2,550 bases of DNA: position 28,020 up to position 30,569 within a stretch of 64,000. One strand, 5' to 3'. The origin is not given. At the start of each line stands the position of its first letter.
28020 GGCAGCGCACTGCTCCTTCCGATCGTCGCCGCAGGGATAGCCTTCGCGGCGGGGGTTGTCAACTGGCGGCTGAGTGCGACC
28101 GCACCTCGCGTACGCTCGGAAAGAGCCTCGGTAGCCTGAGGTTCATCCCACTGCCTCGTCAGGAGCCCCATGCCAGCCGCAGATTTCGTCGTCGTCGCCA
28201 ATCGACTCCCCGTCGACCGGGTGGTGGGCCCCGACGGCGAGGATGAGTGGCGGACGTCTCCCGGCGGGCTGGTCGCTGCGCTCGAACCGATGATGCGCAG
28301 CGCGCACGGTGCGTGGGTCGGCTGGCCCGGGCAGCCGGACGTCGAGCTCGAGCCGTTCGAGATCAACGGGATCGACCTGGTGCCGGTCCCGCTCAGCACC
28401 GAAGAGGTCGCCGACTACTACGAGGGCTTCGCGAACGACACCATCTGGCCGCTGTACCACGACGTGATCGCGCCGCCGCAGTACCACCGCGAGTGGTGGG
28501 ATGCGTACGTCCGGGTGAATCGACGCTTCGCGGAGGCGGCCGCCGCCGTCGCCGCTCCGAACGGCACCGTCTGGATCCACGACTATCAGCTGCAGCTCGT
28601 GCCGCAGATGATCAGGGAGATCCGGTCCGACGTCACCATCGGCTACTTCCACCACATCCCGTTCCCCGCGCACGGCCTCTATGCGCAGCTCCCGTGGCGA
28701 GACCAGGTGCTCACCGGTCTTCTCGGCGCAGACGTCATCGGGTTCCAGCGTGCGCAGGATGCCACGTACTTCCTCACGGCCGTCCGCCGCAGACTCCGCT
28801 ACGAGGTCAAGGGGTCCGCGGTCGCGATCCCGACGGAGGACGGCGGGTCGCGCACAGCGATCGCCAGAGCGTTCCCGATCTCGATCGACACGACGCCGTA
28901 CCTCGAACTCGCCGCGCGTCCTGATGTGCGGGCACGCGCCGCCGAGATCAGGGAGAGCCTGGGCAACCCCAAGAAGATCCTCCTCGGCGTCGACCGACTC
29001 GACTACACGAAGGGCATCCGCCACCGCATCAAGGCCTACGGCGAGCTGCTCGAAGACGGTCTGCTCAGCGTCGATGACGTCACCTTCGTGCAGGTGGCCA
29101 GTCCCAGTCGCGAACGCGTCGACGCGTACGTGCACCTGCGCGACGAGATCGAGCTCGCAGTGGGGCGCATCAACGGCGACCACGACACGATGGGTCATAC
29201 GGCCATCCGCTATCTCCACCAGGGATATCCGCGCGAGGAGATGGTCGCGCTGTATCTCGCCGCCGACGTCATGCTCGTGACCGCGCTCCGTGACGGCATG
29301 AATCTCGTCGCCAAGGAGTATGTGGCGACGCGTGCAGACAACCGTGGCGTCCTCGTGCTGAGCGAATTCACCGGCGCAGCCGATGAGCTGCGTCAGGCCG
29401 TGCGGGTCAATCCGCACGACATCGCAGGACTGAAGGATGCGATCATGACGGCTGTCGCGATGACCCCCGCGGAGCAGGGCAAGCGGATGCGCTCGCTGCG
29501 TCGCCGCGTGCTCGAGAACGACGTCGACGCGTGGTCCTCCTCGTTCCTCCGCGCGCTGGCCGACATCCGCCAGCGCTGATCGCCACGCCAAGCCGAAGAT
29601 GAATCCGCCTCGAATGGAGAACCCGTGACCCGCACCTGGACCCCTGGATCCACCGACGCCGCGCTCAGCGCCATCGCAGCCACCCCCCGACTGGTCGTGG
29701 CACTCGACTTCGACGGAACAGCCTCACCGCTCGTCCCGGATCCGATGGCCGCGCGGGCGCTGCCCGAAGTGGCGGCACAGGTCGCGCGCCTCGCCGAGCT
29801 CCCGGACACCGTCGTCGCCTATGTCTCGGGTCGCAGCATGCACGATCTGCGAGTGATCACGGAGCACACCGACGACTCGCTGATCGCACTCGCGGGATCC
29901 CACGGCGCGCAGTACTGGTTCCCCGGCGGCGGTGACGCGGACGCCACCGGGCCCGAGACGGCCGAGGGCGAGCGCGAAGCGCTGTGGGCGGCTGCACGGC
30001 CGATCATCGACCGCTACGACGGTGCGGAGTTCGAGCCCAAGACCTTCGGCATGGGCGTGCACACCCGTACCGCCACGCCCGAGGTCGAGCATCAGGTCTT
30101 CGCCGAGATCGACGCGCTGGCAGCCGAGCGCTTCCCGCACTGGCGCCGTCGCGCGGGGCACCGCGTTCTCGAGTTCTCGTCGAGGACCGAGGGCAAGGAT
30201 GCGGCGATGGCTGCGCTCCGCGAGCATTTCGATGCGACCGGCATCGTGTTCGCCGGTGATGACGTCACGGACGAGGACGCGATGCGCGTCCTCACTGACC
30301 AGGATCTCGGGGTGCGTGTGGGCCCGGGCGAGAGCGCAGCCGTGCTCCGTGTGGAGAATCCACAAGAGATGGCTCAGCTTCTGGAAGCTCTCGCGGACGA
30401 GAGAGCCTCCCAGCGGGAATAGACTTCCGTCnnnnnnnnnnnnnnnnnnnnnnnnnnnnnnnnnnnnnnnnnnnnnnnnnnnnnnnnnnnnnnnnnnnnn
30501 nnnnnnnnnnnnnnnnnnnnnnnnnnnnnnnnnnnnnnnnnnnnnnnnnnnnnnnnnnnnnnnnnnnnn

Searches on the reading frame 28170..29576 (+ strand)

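Call 50: search_protein_families(library=pfam, proteins=[window:28170-29576:+])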
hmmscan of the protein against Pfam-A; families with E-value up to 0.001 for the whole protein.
window:28170-29576:+ (469 aa): 2 families
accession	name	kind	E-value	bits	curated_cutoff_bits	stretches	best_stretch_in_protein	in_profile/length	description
PF00982.27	Glyco_transf_20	-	8.4e-139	463.8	32.5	1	5-464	2-472/473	Glycosyltransferase family 20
PF00534.26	Glycos_transf_1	-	0.00082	19.4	26.4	0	261-296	6-43/172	Glycosyl transferases group 1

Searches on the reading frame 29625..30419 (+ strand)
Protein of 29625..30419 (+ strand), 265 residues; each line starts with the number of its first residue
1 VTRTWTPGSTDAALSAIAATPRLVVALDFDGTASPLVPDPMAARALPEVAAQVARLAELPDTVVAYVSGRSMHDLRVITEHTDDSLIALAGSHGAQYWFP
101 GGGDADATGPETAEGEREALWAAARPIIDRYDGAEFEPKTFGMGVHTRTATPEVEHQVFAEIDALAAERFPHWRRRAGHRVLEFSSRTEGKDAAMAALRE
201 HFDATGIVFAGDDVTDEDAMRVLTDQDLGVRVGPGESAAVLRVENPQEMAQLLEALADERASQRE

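Call 50: search_protein_families(library=pfam, proteins=[window:29625-30419:+])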
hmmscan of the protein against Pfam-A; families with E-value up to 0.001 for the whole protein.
window:29625-30419:+ (265 aa): 1 family
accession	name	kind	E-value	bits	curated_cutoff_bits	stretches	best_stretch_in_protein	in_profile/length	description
PF02358.22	Trehalose_PPase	-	9e-23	81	27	1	27-227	2-207/235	Trehalose-phosphatase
